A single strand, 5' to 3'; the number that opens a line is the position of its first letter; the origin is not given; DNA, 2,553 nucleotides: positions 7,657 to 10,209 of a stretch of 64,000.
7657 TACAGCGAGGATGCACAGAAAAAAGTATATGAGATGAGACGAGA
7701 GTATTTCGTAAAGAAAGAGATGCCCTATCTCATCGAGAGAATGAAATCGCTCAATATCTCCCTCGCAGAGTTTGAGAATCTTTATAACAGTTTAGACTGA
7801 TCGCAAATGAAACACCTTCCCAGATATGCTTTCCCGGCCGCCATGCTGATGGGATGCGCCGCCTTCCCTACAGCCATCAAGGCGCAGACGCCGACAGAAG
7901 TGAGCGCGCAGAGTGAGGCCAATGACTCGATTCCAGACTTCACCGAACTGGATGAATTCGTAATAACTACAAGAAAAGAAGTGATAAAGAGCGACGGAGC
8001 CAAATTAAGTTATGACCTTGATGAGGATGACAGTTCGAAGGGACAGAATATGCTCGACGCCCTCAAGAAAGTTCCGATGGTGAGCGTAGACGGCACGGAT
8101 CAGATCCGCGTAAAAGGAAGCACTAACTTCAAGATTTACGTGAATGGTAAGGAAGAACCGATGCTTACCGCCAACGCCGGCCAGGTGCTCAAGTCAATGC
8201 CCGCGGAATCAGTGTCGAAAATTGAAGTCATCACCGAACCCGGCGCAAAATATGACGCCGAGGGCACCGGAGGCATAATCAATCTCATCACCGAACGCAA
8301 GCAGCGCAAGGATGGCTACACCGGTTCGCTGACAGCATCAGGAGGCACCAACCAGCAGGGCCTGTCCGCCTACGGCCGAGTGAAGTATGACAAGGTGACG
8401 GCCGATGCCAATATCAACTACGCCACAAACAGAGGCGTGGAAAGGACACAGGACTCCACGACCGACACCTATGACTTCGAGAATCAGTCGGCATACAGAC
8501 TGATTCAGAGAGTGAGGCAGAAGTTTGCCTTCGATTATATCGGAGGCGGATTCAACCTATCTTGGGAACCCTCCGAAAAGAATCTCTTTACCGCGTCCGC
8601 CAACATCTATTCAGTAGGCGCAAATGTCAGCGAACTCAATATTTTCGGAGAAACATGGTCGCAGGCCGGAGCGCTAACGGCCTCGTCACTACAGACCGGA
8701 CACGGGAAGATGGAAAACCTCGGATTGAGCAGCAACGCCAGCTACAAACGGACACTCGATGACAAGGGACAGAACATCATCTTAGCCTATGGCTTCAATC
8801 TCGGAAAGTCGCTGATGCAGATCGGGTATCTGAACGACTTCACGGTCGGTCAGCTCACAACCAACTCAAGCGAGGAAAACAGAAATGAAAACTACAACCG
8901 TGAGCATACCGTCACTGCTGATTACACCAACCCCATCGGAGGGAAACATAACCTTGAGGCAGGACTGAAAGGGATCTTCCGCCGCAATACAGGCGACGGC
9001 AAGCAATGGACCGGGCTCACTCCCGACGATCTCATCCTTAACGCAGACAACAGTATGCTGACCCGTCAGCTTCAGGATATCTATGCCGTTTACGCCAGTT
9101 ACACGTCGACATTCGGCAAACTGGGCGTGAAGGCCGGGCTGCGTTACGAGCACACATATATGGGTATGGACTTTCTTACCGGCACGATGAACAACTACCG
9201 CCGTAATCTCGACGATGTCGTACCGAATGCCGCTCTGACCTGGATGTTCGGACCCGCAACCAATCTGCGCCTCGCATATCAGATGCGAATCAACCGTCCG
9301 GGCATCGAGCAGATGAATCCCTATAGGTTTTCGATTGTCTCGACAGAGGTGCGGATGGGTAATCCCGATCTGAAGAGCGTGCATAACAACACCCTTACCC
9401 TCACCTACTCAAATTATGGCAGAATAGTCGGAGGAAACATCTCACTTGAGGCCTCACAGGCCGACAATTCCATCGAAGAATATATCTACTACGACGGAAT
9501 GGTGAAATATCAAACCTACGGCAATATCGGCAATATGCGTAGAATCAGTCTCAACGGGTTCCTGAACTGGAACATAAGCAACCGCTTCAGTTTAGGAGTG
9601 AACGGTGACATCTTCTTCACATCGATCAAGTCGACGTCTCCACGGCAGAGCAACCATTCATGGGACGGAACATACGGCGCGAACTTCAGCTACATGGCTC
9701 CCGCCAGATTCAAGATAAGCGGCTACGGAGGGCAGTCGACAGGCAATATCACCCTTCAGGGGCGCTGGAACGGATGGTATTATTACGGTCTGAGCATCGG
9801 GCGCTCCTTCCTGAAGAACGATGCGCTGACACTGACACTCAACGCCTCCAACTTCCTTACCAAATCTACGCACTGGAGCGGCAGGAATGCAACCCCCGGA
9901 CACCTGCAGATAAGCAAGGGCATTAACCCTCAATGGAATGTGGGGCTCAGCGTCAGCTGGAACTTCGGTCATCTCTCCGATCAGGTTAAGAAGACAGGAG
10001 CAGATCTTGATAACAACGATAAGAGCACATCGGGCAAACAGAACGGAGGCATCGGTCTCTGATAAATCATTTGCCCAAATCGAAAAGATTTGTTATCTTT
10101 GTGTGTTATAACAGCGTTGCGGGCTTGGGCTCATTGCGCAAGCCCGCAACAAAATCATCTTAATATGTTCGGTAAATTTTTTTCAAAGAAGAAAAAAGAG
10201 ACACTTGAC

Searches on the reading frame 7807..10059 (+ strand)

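Call 85: search_protein_families(library=pfam, proteins=[window:7807-10059:+], max_evalue=0.00001)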
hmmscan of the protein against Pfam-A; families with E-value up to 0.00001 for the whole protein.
window:7807-10059:+ (751 aa): 3 families
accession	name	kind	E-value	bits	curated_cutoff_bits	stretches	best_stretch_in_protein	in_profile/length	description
PF14905.12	OMP_b-brl_3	-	6.8e-71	239.9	27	1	315-718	1-408/408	Outer membrane protein beta-barrel family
PF00593.30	TonB_dep_Rec_b-barrel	-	2.2e-13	51.3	27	1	304-721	60-424/436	TonB dependent receptor-like, beta-barrel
PF07715.20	Plug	-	5e-07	30.6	23.9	1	71-157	14-107/107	TonB-dependent Receptor Plug Domain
